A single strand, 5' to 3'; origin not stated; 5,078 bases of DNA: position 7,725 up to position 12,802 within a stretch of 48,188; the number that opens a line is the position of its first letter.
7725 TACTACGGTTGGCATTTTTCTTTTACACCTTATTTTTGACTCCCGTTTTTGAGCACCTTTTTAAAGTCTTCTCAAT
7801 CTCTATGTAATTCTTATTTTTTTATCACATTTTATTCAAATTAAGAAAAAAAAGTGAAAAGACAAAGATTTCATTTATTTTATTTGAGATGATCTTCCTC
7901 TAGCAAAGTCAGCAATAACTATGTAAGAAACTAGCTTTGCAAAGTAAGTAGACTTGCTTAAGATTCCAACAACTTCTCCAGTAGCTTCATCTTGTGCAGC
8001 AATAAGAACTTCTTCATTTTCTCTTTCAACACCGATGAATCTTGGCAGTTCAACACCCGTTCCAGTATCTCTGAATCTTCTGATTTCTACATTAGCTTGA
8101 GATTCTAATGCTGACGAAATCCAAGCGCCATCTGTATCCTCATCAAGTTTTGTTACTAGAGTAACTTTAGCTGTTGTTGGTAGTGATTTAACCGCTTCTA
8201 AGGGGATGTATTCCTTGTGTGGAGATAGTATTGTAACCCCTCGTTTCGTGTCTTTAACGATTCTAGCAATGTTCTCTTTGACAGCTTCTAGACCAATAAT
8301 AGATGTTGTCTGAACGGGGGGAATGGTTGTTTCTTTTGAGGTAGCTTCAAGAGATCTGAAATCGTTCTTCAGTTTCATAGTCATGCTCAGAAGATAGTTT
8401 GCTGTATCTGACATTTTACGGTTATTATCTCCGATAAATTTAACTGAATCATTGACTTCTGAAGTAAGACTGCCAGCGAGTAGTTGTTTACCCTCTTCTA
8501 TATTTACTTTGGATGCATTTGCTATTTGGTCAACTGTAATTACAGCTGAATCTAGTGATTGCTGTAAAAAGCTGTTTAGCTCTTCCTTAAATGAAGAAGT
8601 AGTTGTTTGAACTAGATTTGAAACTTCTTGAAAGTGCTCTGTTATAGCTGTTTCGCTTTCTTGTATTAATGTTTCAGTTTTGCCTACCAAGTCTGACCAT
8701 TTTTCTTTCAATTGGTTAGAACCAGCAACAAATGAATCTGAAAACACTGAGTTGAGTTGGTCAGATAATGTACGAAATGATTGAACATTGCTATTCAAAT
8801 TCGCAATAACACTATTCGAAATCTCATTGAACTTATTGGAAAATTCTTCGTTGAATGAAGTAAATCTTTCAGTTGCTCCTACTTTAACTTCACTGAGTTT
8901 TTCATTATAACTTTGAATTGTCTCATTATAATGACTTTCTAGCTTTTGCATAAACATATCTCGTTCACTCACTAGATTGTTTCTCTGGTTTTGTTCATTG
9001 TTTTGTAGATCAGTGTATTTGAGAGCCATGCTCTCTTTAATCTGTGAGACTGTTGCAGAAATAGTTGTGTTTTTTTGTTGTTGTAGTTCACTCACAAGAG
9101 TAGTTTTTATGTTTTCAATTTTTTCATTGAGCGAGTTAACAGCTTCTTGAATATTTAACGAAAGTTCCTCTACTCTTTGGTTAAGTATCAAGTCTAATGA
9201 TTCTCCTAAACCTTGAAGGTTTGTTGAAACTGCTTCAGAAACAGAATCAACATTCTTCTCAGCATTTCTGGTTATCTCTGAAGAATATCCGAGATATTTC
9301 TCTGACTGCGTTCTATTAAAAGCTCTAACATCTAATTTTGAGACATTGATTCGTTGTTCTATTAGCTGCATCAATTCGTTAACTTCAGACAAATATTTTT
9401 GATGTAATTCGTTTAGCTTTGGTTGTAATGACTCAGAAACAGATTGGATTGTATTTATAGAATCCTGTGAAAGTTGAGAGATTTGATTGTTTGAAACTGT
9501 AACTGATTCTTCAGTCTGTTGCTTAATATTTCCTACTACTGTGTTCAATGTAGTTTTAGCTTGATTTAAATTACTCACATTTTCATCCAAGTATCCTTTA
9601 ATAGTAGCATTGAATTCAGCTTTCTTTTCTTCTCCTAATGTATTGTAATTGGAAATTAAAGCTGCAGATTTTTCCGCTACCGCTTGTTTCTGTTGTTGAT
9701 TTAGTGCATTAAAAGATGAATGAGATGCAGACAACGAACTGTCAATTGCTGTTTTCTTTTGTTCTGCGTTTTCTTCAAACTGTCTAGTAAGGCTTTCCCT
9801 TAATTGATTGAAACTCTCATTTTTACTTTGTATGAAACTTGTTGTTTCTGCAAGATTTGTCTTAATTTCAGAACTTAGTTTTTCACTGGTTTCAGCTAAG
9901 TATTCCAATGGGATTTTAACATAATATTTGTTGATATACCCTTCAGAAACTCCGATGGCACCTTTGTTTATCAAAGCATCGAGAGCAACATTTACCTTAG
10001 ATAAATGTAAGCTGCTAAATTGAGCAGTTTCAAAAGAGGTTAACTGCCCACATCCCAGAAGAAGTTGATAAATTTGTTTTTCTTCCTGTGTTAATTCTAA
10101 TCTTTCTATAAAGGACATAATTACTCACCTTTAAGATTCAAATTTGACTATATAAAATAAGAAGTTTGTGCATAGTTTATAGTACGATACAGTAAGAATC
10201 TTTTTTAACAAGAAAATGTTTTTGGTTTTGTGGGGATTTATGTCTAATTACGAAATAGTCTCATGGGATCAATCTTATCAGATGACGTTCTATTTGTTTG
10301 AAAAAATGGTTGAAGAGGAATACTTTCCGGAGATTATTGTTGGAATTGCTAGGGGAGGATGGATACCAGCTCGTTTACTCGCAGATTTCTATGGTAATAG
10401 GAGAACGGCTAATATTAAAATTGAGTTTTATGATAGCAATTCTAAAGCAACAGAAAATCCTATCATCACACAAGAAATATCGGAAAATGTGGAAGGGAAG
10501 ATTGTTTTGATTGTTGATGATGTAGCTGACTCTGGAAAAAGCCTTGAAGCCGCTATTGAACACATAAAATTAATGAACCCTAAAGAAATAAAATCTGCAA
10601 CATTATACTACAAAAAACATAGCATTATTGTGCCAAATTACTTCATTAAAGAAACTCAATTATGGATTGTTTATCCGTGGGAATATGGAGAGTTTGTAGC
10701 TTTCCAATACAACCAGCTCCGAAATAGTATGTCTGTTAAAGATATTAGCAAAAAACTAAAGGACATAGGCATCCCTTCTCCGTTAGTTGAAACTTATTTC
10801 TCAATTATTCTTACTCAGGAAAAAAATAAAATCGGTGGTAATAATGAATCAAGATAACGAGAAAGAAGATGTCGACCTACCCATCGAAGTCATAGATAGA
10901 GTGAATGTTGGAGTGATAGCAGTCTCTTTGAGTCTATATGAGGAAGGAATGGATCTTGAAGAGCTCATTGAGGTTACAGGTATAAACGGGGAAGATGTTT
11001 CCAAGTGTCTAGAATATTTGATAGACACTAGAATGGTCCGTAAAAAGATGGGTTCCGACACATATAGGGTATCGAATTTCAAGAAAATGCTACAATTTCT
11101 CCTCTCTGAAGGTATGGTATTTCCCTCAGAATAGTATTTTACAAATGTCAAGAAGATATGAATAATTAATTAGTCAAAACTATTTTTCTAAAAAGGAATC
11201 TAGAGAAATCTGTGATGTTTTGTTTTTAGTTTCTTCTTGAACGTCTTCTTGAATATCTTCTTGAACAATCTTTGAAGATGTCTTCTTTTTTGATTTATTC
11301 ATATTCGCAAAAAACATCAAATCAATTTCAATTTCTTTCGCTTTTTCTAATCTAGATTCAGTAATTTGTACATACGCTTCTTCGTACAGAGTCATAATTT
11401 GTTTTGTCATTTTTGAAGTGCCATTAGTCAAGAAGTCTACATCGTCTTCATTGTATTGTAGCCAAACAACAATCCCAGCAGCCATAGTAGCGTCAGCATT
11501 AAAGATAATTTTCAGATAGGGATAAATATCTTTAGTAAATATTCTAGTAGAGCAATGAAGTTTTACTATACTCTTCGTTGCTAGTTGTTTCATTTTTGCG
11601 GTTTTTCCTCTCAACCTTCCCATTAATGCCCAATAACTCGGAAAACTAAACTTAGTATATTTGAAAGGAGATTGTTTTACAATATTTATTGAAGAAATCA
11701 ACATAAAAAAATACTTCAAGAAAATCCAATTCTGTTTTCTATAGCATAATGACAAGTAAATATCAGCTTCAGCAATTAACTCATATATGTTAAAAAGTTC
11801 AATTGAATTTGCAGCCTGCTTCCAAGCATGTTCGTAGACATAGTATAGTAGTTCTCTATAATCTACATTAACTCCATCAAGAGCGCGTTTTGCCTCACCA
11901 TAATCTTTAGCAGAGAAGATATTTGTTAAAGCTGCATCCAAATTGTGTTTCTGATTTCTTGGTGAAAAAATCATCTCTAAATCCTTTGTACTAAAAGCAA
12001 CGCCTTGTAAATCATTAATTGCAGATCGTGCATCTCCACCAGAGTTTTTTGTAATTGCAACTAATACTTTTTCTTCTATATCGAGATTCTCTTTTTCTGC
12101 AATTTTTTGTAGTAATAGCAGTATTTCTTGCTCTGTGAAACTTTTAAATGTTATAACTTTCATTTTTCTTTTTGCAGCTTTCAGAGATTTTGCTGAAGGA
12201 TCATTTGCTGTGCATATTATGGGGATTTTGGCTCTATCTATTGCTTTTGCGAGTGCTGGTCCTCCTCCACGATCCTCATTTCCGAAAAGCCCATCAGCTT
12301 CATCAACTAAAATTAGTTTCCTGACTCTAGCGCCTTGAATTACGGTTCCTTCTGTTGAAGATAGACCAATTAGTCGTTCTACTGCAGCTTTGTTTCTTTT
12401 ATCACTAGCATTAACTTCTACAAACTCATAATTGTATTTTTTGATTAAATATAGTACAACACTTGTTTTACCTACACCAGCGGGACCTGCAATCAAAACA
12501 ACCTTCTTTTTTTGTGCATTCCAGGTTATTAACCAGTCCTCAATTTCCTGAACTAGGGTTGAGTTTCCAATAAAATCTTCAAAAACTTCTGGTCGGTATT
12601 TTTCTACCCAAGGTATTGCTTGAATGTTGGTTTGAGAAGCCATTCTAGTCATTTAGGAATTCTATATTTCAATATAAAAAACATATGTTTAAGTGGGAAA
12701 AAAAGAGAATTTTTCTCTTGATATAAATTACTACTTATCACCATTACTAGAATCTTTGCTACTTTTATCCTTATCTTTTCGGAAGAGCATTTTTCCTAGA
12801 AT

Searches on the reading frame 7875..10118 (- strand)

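Call 33: search_protein_families(library=pfam, proteins=[window:7875-10118:-], max_evalue=0.0001)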
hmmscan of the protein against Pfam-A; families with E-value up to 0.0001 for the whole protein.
window:7875-10118:- (747 aa): 2 families
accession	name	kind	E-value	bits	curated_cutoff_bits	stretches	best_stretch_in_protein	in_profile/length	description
PF01442.23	Apolipoprotein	-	6.6e-13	49.2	90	2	323-520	2-180/190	Apolipoprotein A1/A4/E domain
PF01978.25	TrmB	-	2.8e-05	24.3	25.6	1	6-70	3-66/68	Sugar-specific transcriptional regulator TrmB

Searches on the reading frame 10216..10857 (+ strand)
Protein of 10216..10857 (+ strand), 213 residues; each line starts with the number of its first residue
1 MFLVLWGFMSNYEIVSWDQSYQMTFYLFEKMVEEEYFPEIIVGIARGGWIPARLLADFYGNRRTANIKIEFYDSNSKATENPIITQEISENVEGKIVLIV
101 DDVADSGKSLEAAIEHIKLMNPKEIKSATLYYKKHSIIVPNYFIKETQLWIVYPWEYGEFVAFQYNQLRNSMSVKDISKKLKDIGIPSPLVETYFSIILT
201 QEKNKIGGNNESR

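Call 33: search_protein_families(library=pfam, proteins=[window:10216-10857:+], max_evalue=0.0001)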
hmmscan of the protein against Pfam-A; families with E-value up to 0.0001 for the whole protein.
window:10216-10857:+ (213 aa): 1 family
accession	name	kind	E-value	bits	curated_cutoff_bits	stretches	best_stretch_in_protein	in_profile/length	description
PF00156.33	Pribosyltran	-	5.3e-24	84.8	26.3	1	27-158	18-154/158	Phosphoribosyl transferase domain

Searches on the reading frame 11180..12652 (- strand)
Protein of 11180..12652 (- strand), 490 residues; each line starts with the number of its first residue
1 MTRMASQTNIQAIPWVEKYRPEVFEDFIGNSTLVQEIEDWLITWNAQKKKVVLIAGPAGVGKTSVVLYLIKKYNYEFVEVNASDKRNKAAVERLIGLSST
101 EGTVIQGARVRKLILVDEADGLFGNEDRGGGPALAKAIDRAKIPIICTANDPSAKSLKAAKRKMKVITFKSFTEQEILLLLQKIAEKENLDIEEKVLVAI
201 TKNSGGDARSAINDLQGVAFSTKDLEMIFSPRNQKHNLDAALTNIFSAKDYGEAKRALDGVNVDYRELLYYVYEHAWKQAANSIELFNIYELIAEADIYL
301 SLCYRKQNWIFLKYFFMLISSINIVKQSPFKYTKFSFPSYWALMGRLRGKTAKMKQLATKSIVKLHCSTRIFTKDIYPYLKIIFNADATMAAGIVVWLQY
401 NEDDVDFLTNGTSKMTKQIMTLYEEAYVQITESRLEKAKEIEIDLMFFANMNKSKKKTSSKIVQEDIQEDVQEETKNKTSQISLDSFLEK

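Call 33: search_protein_families(library=pfam, proteins=[window:11180-12652:-], max_evalue=0.0001)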
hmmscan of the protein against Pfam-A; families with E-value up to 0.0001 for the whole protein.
window:11180-12652:- (490 aa): 5 families
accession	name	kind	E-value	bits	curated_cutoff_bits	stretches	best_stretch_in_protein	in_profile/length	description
PF00004.35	AAA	-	2.9e-10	41.1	21.2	1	52-154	1-113/131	ATPase family associated with various cellular activities (AAA)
PF03215.21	Rad17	-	5.4e-10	39.9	23.8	1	14-80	8-76/186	Rad17 P-loop domain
PF21960.2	RCF1-5-like_lid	-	4.1e-07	30.3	27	1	180-216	2-39/43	RCF1/5-like, AAA+ ATPase lid domain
PF13401.12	AAA_22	-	3.4e-05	24.6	27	0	48-91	4-50/130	AAA domain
PF25361.1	AAA_lid_RFC1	-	6.5e-05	22.8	34.9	0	180-226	7-53/59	RFC1-like, AAA+ ATPase lid domain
